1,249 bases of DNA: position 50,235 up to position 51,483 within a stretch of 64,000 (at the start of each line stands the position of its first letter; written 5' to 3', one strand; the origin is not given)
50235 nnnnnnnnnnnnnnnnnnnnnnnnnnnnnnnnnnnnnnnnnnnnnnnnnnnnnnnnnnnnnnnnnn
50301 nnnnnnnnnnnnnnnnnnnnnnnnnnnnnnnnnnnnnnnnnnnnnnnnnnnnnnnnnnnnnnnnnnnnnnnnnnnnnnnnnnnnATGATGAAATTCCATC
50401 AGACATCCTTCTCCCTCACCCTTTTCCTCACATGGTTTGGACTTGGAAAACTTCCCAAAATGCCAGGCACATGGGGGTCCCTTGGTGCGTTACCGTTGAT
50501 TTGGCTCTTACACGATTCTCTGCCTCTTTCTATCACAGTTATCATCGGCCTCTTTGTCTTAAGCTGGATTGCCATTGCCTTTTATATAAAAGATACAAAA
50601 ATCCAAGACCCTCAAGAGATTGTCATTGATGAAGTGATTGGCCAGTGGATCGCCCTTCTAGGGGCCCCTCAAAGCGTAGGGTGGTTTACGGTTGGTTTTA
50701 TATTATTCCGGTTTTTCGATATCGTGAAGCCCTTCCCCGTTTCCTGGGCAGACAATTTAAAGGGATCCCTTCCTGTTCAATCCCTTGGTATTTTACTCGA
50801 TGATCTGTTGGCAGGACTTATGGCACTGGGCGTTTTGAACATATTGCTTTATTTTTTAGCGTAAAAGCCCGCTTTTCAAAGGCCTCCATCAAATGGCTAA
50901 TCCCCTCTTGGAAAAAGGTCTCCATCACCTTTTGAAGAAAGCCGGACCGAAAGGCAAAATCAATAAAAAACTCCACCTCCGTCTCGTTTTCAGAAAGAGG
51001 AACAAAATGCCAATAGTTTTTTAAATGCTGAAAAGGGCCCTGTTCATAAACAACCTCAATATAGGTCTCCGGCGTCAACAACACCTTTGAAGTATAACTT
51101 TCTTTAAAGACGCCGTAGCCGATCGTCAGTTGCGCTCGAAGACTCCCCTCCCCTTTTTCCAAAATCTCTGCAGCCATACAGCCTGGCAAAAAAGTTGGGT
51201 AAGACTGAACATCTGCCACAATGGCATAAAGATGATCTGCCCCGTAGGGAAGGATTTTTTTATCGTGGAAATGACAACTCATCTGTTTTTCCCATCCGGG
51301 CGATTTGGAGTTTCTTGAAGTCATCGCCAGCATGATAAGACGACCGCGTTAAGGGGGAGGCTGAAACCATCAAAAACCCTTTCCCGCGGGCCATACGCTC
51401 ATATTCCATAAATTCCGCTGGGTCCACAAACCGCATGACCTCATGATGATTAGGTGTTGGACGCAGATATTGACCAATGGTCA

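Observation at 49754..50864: mazEF module translationally fused into the pgpA reading-frame chain (ATGA overlaps at both junctions)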

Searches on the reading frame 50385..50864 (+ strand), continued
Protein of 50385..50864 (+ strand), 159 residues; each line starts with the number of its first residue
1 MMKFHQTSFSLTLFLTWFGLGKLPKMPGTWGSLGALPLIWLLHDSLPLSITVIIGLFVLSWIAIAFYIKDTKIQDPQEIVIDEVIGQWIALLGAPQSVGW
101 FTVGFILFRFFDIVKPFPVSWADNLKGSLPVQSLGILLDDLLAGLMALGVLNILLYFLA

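Call 15: find_encoding_contigs(protein=P0008, flank=5000, max_places=3)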
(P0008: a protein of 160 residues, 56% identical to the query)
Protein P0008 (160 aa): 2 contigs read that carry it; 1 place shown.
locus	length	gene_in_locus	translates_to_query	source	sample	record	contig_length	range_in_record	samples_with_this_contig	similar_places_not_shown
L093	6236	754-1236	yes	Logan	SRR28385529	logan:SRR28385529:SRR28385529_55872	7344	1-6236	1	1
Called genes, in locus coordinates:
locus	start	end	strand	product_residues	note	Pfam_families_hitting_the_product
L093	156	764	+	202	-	PF01810:LysE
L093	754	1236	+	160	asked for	PF04608:PgpA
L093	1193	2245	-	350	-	-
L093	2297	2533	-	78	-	PF13443:HTH_26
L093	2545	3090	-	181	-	PF11188:DUF2975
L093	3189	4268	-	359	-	PF04392:ABC_sub_bind (faint)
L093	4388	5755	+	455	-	PF01554:MatE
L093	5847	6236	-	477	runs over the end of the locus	PF01637:ATPase_2, PF13173:AAA_14, PF13401:AAA_22 (weak)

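Call 46: search_protein_families(library=pfam, proteins=[L074:3815-4978:+, L074:5440-5922:+, L003:3881-4987:+, L003:5483-5944:+, L085:1440-2027:+], max_evalue=0.001)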
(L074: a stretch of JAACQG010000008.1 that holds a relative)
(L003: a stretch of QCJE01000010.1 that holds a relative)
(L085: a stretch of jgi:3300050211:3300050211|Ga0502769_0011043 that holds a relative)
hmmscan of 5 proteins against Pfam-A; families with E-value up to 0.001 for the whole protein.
L074:3815-4978:+ (387 aa): 3 families
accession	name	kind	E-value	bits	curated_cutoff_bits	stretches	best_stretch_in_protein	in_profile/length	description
PF02542.21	YgbB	-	4e-62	209.6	26.7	1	228-383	1-154/155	YgbB family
PF01128.25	IspD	-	9.9e-54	182.9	27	1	6-222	1-219/221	2-C-methyl-D-erythritol 4-phosphate cytidylyltransferase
PF12804.13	NTP_transf_3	-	1.5e-06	28.9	27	1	9-131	2-119/160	MobA-like NTP transferase domain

L074:5440-5922:+ (160 aa): 1 family
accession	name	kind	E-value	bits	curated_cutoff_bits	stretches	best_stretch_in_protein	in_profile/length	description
PF02464.23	CinA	-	2.2e-52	177.2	23.5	1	3-154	3-153/155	Competence-damaged protein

L003:3881-4987:+ (368 aa): 3 families
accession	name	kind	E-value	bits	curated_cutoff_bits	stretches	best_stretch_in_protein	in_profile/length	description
PF02542.21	YgbB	-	2.2e-53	181.2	26.7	1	214-364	3-154/155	YgbB family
PF01128.25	IspD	-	3.4e-36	125.5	27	1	6-209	4-214/221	2-C-methyl-D-erythritol 4-phosphate cytidylyltransferase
PF12804.13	NTP_transf_3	-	6.2e-07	30.2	27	1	6-125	2-120/160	MobA-like NTP transferase domain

L003:5483-5944:+ (153 aa): 1 family
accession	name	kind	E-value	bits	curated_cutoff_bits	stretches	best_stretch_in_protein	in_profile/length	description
PF02464.23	CinA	-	1.3e-54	184.5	23.5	1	3-151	7-154/155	Competence-damaged protein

L085:1440-2027:+ (195 aa): 7 families
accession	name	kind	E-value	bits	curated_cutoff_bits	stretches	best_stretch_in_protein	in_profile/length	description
PF13649.12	Methyltransf_25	-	7.4e-17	62.3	27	1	42-132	1-97/97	Methyltransferase domain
PF13489.12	Methyltransf_23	-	1.3e-13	51.4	27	1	31-177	11-162/164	Methyltransferase domain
PF08241.18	Methyltransf_11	-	1.5e-13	51.6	21.2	1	43-134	1-93/95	Methyltransferase domain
PF08242.18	Methyltransf_12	-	1.4e-09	39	30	1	43-134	1-98/98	Methyltransferase domain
PF13847.12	Methyltransf_31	-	4.5e-07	30.1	27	1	39-151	4-122/145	Methyltransferase domain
PF02353.26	CMAS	-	3.5e-05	23.7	27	1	36-138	60-166/273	Mycolic acid cyclopropane synthetase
PF01135.25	PCMT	-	5.6e-05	23.4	20.3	1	34-82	70-119/210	Protein-L-isoaspartate(D-aspartate) O-methyltransferase (PCMT)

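Call 53: search_protein_families(library=ncbifam, proteins=[window:50385-50864:+], max_evalue=0.001)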
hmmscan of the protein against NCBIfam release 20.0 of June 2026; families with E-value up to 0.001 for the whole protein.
window:50385-50864:+ (159 aa): 1 family
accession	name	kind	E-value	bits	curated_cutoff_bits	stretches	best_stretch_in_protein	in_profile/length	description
NF008288.0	PRK11068.1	equivalog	7e-27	94.4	226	1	12-157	16-159/165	phosphatidylglycerophosphatase A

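Call 56: find_encoding_contigs(protein=P0007, flank=3000, max_places=3)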
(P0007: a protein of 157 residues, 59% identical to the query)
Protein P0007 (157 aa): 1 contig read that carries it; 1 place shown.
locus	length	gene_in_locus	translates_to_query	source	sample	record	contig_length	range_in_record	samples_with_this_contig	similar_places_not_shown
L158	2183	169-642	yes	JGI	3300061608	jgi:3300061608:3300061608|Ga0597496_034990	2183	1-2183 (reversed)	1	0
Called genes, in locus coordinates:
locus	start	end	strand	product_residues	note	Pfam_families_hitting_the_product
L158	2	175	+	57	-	?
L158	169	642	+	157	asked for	PF04608:PgpA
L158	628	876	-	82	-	PF13443:HTH_26, PF01381:HTH_3 (weak)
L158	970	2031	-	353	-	PF04392:ABC_sub_bind (faint)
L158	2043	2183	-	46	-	?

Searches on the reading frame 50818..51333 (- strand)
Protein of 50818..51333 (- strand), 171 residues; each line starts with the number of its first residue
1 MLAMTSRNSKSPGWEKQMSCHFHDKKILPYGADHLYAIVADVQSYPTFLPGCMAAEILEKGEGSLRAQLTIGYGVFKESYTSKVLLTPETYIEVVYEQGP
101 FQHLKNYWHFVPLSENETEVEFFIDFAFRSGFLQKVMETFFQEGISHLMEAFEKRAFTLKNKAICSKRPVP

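Call 3: search_protein_families(library=pfam, proteins=[window:50818-51333:-], max_evalue=0.01)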
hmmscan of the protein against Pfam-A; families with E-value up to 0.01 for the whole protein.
window:50818-51333:- (171 aa): 2 families
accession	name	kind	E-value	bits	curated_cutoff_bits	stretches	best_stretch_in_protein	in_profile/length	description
PF03364.25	Polyketide_cyc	-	7.1e-30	104.3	23.4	1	29-153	2-126/126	Polyketide cyclase / dehydrase and lipid transport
PF10604.15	Polyketide_cyc2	-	5.4e-06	27.2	27.4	1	23-152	5-141/142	Polyketide cyclase / dehydrase and lipid transport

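Call 53: search_protein_families(library=ncbifam, proteins=[window:50818-51333:-], max_evalue=0.001)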
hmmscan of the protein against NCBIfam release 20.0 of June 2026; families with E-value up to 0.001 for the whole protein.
window:50818-51333:- (171 aa): 1 family
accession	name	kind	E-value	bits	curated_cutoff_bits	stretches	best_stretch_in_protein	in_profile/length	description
NF007999.1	PRK10724.1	equivalog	1.5e-26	93.3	258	1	26-156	8-138/144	type II toxin-antitoxin system RatA family toxin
